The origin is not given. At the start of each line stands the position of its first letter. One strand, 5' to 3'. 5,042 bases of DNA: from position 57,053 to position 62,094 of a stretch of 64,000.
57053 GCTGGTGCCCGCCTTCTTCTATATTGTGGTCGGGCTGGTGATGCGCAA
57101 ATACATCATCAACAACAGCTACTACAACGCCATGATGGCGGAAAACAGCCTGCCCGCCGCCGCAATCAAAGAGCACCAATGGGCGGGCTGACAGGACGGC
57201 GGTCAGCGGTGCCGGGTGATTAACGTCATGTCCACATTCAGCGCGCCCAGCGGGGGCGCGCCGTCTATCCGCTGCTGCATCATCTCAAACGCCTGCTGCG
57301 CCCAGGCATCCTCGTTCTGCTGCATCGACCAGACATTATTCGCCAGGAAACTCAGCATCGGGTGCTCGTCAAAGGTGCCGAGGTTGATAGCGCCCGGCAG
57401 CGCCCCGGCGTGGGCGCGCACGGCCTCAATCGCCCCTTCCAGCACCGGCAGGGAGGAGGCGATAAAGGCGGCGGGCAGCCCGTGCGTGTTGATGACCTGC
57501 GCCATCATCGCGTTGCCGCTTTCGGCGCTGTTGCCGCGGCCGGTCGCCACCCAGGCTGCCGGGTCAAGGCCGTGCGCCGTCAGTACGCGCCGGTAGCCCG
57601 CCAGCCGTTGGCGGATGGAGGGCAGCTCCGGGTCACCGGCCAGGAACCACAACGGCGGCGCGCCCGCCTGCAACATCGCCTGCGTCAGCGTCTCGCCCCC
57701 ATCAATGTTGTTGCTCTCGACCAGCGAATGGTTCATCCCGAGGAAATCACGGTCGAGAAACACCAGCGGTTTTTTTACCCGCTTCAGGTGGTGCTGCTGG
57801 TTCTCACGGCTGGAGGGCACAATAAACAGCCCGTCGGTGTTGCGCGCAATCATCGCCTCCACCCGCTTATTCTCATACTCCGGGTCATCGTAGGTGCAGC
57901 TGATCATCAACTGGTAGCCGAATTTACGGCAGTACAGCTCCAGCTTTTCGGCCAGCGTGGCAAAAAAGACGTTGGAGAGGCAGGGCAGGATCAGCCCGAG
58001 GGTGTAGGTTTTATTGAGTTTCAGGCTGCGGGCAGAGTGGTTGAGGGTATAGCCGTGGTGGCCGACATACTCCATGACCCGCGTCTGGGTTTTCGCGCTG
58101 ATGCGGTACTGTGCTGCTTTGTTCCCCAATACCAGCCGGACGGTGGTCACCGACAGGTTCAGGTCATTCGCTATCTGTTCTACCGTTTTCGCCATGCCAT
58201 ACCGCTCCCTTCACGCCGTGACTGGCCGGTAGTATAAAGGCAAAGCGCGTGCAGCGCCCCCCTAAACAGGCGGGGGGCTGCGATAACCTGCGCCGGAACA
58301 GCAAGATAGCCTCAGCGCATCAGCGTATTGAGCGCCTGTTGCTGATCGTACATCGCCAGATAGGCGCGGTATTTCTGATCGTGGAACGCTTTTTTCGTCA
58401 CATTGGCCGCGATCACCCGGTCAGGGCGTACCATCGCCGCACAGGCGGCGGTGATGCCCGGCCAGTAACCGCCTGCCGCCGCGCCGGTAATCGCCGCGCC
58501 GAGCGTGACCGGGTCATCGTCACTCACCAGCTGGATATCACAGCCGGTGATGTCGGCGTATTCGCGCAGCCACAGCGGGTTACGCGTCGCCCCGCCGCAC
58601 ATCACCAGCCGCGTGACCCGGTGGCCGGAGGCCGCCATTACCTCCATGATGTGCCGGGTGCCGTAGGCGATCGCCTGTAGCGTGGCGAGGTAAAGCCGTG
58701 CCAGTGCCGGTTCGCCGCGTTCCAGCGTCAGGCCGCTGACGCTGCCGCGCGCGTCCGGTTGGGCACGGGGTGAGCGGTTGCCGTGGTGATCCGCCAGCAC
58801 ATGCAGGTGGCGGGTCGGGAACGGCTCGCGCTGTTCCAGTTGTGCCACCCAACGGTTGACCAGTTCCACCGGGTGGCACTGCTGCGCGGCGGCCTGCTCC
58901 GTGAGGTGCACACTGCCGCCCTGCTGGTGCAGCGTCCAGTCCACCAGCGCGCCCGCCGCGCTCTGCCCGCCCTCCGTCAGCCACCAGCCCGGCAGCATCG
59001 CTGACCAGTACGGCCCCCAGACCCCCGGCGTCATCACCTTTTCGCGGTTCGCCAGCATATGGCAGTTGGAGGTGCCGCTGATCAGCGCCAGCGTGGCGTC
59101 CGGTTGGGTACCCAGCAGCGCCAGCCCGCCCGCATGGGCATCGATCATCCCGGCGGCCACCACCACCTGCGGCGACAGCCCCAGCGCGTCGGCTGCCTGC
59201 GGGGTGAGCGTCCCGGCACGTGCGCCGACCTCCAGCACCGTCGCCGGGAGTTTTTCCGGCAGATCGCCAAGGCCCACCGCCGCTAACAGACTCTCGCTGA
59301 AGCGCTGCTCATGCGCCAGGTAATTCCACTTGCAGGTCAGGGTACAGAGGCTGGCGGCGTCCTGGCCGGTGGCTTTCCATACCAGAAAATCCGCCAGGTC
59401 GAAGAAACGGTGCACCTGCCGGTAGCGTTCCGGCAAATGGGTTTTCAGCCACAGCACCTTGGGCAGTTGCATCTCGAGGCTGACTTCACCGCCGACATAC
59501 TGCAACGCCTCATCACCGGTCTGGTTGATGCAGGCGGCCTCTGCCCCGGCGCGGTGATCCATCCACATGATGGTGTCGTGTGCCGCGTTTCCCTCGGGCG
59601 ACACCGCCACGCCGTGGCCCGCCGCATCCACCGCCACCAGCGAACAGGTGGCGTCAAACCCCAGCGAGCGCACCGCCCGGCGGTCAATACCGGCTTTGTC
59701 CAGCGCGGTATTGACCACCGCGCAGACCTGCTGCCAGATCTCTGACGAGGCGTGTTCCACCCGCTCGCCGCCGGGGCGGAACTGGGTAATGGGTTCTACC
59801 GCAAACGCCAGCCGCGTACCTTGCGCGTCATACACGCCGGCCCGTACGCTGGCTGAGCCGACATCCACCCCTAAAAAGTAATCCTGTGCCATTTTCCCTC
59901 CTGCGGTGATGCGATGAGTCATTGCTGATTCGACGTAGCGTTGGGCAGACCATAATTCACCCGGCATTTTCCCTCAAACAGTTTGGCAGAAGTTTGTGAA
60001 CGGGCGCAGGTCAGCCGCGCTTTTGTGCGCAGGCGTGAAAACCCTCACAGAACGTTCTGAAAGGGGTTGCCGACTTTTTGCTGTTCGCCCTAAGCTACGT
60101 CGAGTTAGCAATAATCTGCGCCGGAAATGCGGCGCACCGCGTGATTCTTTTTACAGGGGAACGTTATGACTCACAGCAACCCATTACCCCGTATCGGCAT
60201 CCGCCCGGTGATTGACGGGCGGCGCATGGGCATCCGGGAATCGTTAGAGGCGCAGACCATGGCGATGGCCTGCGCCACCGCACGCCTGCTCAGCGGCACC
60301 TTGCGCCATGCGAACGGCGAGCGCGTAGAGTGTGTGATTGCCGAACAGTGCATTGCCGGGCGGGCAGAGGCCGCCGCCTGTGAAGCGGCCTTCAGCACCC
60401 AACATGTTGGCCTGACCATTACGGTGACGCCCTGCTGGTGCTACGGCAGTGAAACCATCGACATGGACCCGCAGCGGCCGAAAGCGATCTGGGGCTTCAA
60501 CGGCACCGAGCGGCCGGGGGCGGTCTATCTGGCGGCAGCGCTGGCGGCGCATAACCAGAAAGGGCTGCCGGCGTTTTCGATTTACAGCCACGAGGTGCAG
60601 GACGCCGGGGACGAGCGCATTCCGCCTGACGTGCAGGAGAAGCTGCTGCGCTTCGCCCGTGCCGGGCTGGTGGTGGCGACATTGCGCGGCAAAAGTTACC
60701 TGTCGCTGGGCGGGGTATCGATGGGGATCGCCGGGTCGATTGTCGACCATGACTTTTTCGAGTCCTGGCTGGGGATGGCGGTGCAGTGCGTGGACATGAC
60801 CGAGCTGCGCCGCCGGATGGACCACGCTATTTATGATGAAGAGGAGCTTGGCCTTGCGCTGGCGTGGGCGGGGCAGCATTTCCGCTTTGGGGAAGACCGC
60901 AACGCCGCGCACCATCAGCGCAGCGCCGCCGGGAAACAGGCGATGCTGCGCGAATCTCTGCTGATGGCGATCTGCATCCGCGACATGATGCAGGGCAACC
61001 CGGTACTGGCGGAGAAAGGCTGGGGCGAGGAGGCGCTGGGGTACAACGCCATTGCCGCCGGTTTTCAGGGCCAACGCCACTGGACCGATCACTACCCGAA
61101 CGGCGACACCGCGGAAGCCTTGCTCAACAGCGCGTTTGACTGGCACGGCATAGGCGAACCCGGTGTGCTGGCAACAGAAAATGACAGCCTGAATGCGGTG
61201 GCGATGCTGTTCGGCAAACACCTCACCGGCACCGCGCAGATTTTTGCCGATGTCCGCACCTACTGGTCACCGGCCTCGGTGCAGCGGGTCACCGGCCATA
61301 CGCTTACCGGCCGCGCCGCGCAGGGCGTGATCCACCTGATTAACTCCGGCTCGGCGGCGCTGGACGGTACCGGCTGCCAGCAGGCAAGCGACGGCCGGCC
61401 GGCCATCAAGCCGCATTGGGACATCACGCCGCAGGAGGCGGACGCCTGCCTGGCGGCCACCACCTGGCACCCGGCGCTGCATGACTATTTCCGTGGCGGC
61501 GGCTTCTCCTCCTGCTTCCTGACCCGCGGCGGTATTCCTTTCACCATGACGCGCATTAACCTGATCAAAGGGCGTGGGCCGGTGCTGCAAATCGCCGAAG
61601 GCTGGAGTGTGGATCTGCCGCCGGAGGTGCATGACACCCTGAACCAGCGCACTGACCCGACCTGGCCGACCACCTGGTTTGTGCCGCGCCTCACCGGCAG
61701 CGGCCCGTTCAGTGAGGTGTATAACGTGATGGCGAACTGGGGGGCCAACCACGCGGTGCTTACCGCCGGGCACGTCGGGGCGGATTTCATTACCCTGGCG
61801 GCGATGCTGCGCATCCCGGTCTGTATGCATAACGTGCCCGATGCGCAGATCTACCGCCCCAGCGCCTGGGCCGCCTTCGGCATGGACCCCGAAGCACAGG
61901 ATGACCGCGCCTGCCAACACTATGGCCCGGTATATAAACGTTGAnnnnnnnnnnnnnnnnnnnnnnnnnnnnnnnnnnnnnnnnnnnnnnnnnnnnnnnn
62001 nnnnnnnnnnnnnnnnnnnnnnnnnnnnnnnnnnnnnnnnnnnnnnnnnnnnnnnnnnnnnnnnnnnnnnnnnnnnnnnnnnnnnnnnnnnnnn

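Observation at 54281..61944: LacI-regulated GH172 + GPH symporter + pentulokinase + FucI locus: candidate D-arabinofuranoside utilisation pathway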

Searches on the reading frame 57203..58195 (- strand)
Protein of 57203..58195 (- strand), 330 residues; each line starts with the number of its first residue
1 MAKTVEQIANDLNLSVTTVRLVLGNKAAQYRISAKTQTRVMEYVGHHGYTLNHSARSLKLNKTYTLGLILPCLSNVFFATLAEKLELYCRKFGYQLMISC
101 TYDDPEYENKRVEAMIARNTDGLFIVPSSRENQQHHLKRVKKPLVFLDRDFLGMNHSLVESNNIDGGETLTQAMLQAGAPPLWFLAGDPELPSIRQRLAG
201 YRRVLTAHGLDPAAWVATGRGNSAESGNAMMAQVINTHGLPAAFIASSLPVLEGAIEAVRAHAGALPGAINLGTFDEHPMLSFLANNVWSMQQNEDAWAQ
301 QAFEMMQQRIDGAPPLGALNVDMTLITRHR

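Call 3: search_protein_families(library=pfam, proteins=[window:57203-58195:-])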
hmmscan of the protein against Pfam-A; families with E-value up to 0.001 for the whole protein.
window:57203-58195:- (330 aa): 4 families
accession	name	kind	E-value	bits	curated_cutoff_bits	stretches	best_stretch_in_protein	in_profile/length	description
PF13407.12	Peripla_BP_4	-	5.5e-15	56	35.1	1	67-312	2-256/258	Periplasmic binding protein domain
PF13377.12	Peripla_BP_3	-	1.6e-12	48.3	26.5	1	173-329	3-165/167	Periplasmic binding protein-like domain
PF00532.27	Peripla_BP_1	-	3.8e-08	33.6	22.2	1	64-310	2-261/281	Periplasmic binding proteins and sugar binding domain of LacI family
PF00356.27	LacI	-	0.00043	20.5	27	1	6-50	3-44/46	Bacterial regulatory proteins, lacI family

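Call 4: search_protein_families(library=ncbifam, proteins=[window:57203-58195:-])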
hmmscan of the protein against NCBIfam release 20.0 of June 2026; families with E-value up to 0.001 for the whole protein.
window:57203-58195:- (330 aa): 19 families
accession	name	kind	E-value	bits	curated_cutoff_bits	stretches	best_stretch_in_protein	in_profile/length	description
TIGR02417.1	fruct_sucro_rep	subfamily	4.7e-69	233.1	389.55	1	4-329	1-327/327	D-fructose-responsive transcription factor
NF008452.0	PRK11303.1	equivalog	1.1e-59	202.4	385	1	5-312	3-310/332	catabolite repressor/activator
NF047341.1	lactose_RbsR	equivalog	1.1e-36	126.8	382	1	4-328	4-325/331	ribose utilization transcriptional repressor RbsR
NF051853.1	TransRegUriRCory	equivalog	1.2e-33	116.6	550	1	4-329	2-322/327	transcriptional regulator UriR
NF007979.0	PRK10703.1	equivalog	3.5e-29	102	501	1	4-312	3-311/341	HTH-type transcriptional repressor PurR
NF007743.0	PRK10423.1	equivalog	5.6e-28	98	531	1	5-311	4-309/330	ribose operon transcriptional repressor RbsR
NF052440.1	TransRegGNTRPSEAE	equivalog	2.9e-24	85.8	400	1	3-323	6-323/333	HTH-type transcriptional regulator GntR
NF007706.0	PRK10401.1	equivalog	7.2e-23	81.4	555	1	4-294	3-291/346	HTH-type transcriptional regulator GalS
TIGR01481.1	ccpA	equivalog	1.6e-21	77.1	442.35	1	4-290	4-287/330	catabolite control protein A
NF007449.0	PRK10014.1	subfamily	2.9e-21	75.9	310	1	4-245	8-248/342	Mal regulon transcriptional regulator MalI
NF007075.0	PRK09526.1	subfamily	7.8e-19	67.8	340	1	3-329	6-329/358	LacI family DNA-binding transcriptional regulator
NF008269.0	PRK11041.1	equivalog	1.5e-17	63.6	436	1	3-326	10-332/342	DNA-binding transcriptional regulator CytR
NF008002.0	PRK10727.1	equivalog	6.6e-16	58.3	557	1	4-329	3-327/341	HTH-type transcriptional regulator GalR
NF047913.1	TransRegIdnR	equivalog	2.4e-15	56.7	500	1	6-307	9-306/331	DNA-binding transcriptional regulator IdnR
NF011563.0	PRK14987.1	equivalog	2.2e-11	43.6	433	1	9-237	12-236/331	gluconate operon transcriptional repressor GntR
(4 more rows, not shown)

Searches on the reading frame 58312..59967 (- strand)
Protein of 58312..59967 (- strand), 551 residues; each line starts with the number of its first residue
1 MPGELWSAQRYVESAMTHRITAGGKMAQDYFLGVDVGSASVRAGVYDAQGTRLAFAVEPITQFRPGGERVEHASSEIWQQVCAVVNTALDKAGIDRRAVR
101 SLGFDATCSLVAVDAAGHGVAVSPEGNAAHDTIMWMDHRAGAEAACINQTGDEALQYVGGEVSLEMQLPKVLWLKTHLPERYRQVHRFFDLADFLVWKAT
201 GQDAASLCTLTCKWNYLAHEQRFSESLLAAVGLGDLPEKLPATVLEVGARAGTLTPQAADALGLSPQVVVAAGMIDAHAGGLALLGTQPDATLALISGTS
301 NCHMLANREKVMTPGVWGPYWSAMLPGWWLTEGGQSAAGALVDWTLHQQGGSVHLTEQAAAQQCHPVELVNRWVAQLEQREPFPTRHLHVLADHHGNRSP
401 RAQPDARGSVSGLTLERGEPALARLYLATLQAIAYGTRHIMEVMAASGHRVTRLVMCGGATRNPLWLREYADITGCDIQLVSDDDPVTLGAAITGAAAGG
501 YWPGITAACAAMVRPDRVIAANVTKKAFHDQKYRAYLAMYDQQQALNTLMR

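Call 3: search_protein_families(library=pfam, proteins=[window:58312-59967:-])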
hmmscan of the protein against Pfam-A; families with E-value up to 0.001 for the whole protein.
window:58312-59967:- (551 aa): 2 families
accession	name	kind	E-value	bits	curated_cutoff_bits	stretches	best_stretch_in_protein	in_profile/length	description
PF02782.22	FGGY_C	-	1e-47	163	27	1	294-498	2-197/198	FGGY family of carbohydrate kinases, C-terminal domain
PF00370.27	FGGY_N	-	4.6e-28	98.9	28.8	1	30-280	1-242/245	FGGY family of carbohydrate kinases, N-terminal domain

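Call 4: search_protein_families(library=ncbifam, proteins=[window:58312-59967:-])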
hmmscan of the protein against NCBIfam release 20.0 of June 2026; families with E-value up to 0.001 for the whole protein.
window:58312-59967:- (551 aa): 10 families
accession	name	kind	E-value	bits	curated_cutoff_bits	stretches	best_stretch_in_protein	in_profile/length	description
TIGR01315.1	5C_CHO_kinase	subfamily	5.1e-153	510.6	408.7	1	31-545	2-539/541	FGGY family pentulose kinase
NF003154.0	PRK04123.1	equivalog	5e-86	289.6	428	1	28-544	3-538/554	ribulokinase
TIGR01234.1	L-ribulokinase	equivalog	3e-69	234.2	583.25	1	30-541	2-528/536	ribulokinase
TIGR01312.1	XylB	equivalog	7.5e-46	156.7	380.25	1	32-540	1-480/481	xylulokinase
NF008187.0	PRK10939.1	equivalog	1.8e-30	106.1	528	2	28-300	3-267/521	autoinducer-2 kinase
NF000756.0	PRK00047.1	subfamily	2.4e-26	92.1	498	2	387-525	342-477/502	glycerol kinase GlpK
NF011601.0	PRK15027.1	equivalog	2.9e-26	91.9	912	1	31-492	2-429/484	xylulokinase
TIGR01311.1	glycerol_kin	equivalog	5.9e-26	90.8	590.35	2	394-524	347-475/496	glycerol kinase GlpK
TIGR02628.1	fuculo_kin_coli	equivalog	1.4e-17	63.8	470.9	2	75-304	49-265/465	L-fuculokinase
TIGR01314.1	gntK_FGGY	equivalog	7.6e-17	61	648.55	1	30-503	1-454/505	gluconokinase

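Call 33: search_solved_structures(query=window:58312-59967:-, max_evalue=1e-20)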
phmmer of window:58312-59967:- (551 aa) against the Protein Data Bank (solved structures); distinct sequences matched with E-value up to 1e-20: 4.
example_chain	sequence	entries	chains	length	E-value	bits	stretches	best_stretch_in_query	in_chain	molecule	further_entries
3gg4_A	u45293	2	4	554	3.6e-134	451.6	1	29-550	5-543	glycerol kinase | xylulose kinase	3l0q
3qdk_A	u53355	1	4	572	1.6e-45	159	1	29-542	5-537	Ribulokinase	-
2itm_A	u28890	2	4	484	1.3e-22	83.3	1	31-493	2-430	Xylulose kinase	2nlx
3flc_O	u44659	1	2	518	4.5e-21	78.3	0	389-506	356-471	Glycerol kinase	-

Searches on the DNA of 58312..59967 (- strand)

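Call 32: search_dna_similar(query=window:58312-59967:-, collection=ecoli_genomes, mode=distant, max_rows=15, rows=spread)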
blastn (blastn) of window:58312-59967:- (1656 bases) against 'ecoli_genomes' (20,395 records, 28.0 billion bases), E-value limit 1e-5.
Records with a match: 455; places in all: 465; records where one place covers at least 80% of the query: 454.
Genomes with a match: 455 of 5426; with a place that covers at least 80% of the query: 454. Places per genome that has any: lowest 1, median 1, highest 2. On chromosomes: 465 places; on plasmids: 0.
Best place of each record, by identity: 60-80% 455.
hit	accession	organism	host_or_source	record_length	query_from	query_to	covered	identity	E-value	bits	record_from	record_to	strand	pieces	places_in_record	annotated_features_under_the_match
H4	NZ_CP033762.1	Escherichia coli strain FDAARGOS_536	Homo sapiens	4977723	79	1476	84%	68.9%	8e-138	501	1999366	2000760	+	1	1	FGGY-family carbohydrate kinase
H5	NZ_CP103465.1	Escherichia coli O25b:H4-ST131 strain 5392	Homo sapiens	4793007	79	1476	84%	68.8%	1e-136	497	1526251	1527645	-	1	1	FGGY-family carbohydrate kinase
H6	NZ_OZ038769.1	Escherichia coli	-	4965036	79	1476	84%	68.8%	1e-136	497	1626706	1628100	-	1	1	FGGY-family carbohydrate kinase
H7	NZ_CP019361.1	Escherichia coli strain XH993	Homo sapiens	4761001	87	1487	85%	65.8%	5e-83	319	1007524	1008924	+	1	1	FGGY-family carbohydrate kinase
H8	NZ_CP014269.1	Escherichia coli B strain C3029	laboratory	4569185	87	1487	85%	65.7%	6e-82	315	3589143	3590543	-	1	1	FGGY-family carbohydrate kinase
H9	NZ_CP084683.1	Escherichia coli strain BL21(RP)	-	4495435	87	1487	85%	65.7%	6e-82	315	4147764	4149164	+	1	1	FGGY-family carbohydrate kinase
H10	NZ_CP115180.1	Escherichia coli strain B-StaR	Stavudine-resistant strain obtained ...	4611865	87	1487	85%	65.7%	6e-82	315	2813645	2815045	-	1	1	FGGY-family carbohydrate kinase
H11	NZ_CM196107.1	Escherichia coli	urban waste bin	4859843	87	1487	85%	65.7%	6e-82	315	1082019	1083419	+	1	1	FGGY-family carbohydrate kinase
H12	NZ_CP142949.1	Escherichia coli strain EC190329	Homo sapiens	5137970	87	1487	85%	65.6%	3e-80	310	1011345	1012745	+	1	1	FGGY-family carbohydrate kinase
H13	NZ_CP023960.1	Escherichia coli strain FDAARGOS_448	Homo sapiens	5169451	87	1487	85%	65.5%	7e-75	291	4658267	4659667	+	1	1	FGGY-family carbohydrate kinase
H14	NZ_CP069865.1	Escherichia coli strain FDAARGOS_1282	Homo sapiens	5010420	87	1487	85%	65.5%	7e-75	291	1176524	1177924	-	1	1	FGGY-family carbohydrate kinase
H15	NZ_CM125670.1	Escherichia coli strain 2022S01-140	Homo sapiens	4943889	87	1487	85%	65.5%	7e-75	291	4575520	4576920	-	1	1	FGGY-family carbohydrate kinase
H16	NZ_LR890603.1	Escherichia coli strain MSB1_8G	Homo sapiens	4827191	87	1487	85%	65.5%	7e-75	291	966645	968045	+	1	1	FGGY-family carbohydrate kinase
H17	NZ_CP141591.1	Escherichia coli strain W24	calf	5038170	87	1487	85%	65.1%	1e-71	281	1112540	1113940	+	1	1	FGGY-family carbohydrate kinase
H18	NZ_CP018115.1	Escherichia coli strain MRSN346638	Homo sapiens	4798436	87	1040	58%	66.7%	8e-62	249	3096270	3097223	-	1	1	FGGY family pentulose kinase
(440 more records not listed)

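Call 34: get_annotated_region(hit=H8, flank=9000)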
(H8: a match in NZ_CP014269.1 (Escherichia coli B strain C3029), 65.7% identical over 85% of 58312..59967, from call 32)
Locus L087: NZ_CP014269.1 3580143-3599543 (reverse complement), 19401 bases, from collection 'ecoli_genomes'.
description: Escherichia coli B strain C3029 chromosome, complete genome
organism: Escherichia coli B strain C3029 (NCBI taxid 37762)
replicon: chromosome; assembly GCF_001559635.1
host: -; source: laboratory; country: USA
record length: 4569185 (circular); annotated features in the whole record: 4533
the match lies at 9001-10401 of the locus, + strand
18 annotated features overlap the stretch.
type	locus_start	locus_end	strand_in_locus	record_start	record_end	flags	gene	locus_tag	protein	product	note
CDS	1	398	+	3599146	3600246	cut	rlmM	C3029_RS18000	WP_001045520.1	23S rRNA (cytidine(2498)-2'-O)-methyltransferase RlmM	-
CDS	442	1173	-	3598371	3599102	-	fucR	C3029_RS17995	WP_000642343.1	L-fucose operon activator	-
CDS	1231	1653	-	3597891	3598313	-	fucU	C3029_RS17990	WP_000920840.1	L-fucose mutarotase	-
CDS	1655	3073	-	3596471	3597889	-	fucK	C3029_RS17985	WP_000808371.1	L-fuculokinase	-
CDS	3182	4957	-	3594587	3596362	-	fucI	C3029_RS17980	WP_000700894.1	L-fucose isomerase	-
CDS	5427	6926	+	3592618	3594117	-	-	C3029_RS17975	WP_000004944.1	sugar ABC transporter ATP-binding protein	-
CDS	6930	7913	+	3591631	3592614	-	-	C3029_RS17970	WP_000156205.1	ABC transporter permease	-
CDS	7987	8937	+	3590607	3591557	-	-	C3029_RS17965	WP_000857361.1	ABC transporter substrate-binding protein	-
CDS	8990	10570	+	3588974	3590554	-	-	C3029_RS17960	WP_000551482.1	FGGY-family carbohydrate kinase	-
CDS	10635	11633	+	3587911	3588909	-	-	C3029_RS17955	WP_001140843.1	LacI family DNA-binding transcriptional regulator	-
CDS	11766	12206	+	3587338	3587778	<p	-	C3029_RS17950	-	L-fuculose-phosphate aldolase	incomplete; partial in the middle of a contig; missing C-terminus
CDS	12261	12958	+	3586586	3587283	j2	-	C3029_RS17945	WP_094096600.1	IS1-like element IS1A family transposase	programmed frameshift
CDS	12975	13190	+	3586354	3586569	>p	-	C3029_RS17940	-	class II aldolase/adducin family protein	incomplete; partial in the middle of a contig; missing N-terminus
CDS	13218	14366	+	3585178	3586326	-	fucO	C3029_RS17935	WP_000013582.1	lactaldehyde reductase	-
CDS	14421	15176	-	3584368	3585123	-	xni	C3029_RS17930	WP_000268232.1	flap endonuclease Xni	-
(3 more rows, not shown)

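Call 35: get_annotated_region(hit=H4, flank=9000)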
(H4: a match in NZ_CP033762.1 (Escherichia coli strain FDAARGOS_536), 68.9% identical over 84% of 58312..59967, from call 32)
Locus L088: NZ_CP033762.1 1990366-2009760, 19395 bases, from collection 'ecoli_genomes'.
description: Escherichia coli strain FDAARGOS_536 chromosome, complete genome
organism: Escherichia coli strain FDAARGOS_536 (NCBI taxid 562)
replicon: chromosome; assembly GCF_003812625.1
host: Homo sapiens; source: Peripheral blood; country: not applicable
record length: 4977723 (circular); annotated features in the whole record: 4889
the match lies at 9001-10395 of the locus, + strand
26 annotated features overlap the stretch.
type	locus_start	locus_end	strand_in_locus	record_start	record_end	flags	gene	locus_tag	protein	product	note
CDS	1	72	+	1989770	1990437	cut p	-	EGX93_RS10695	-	transposase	frameshifted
CDS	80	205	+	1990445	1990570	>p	-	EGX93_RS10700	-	transposase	incomplete; partial in the middle of a contig; missing C-terminus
CDS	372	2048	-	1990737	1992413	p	tnpC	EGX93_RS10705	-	IS66 family transposase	internal stop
CDS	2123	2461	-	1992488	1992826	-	tnpB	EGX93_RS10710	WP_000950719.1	IS66 family insertion sequence element accessory protein TnpB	TnpB, as the term is used for proteins encoded by IS66 family insertion elements, is considered an accessory protein, ...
CDS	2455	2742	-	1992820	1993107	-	tnpA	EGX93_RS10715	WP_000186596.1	IS66 family insertion sequence element accessory protein TnpA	-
CDS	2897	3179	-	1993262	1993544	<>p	-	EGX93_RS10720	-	IS21 family transposase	frameshifted; incomplete; partial in the middle of a contig; missing N-terminus and C-terminus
CDS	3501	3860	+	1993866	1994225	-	-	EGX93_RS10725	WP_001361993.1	hypothetical protein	-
CDS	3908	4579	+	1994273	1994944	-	-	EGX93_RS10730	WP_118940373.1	FadR/GntR family transcriptional regulator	-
CDS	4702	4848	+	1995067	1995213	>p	-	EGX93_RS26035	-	IS4 family transposase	incomplete; partial in the middle of a contig; missing C-terminus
CDS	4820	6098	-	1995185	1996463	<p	tnpC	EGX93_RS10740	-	IS66 family transposase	frameshifted; incomplete; partial in the middle of a contig; missing C-terminus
CDS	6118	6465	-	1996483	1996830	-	tnpB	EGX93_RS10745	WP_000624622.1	IS66 family insertion sequence element accessory protein TnpB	TnpB, as the term is used for proteins encoded by IS66 family insertion elements, is considered an accessory protein, ...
CDS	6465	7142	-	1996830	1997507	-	tnpA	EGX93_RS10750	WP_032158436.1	IS66-like element accessory protein TnpA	-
CDS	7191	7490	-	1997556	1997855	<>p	-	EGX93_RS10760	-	IS3 family transposase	frameshifted; incomplete; partial in the middle of a contig; missing N-terminus and C-terminus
CDS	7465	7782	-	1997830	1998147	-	-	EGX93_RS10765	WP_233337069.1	hypothetical protein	-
CDS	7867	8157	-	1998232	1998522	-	-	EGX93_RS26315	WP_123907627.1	group II intron maturase-specific domain-containing protein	-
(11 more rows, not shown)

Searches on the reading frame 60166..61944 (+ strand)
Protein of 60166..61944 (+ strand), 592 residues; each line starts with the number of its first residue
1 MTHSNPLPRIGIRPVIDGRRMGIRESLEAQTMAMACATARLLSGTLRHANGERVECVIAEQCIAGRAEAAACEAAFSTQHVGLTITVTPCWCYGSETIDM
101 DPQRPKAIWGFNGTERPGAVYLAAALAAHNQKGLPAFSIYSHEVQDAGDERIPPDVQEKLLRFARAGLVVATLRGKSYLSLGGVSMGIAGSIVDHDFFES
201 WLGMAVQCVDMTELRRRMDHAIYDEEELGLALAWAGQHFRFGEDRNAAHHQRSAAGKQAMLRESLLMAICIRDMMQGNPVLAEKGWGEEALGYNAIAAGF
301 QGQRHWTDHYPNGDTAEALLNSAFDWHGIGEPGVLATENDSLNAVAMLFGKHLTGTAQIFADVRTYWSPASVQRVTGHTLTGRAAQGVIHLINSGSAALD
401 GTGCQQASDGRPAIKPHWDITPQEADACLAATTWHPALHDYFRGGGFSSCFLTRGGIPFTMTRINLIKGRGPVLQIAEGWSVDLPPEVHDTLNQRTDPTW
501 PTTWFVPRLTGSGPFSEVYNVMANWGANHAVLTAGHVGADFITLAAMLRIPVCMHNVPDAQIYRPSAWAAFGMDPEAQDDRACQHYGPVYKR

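Call 3: search_protein_families(library=pfam, proteins=[window:60166-61944:+])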
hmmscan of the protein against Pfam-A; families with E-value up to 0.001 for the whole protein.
window:60166-61944:+ (592 aa): 3 families
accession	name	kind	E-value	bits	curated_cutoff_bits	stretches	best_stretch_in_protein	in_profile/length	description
PF07882.17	Fucose_iso_N2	-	1.9e-78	262.7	22.3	1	176-355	1-180/180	L-fucose isomerase, second N-terminal domain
PF07881.17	Fucose_iso_N1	-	6.5e-76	254.3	28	1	8-175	2-169/169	L-fucose isomerase, first N-terminal domain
PF02952.23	Fucose_iso_C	-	7.5e-48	162.3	29.3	1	391-555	1-143/143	L-fucose isomerase, C-terminal domain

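Call 4: search_protein_families(library=ncbifam, proteins=[window:60166-61944:+])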
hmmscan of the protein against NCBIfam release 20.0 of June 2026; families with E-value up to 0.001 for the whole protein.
window:60166-61944:+ (592 aa): 2 families
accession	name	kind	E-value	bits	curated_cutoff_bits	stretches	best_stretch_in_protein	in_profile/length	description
NF008220.0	PRK10991.1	equivalog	0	1088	775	1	5-592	4-591/591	L-fucose isomerase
TIGR01089.1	fucI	equivalog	0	1077.9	850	1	7-591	3-587/587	L-fucose isomerase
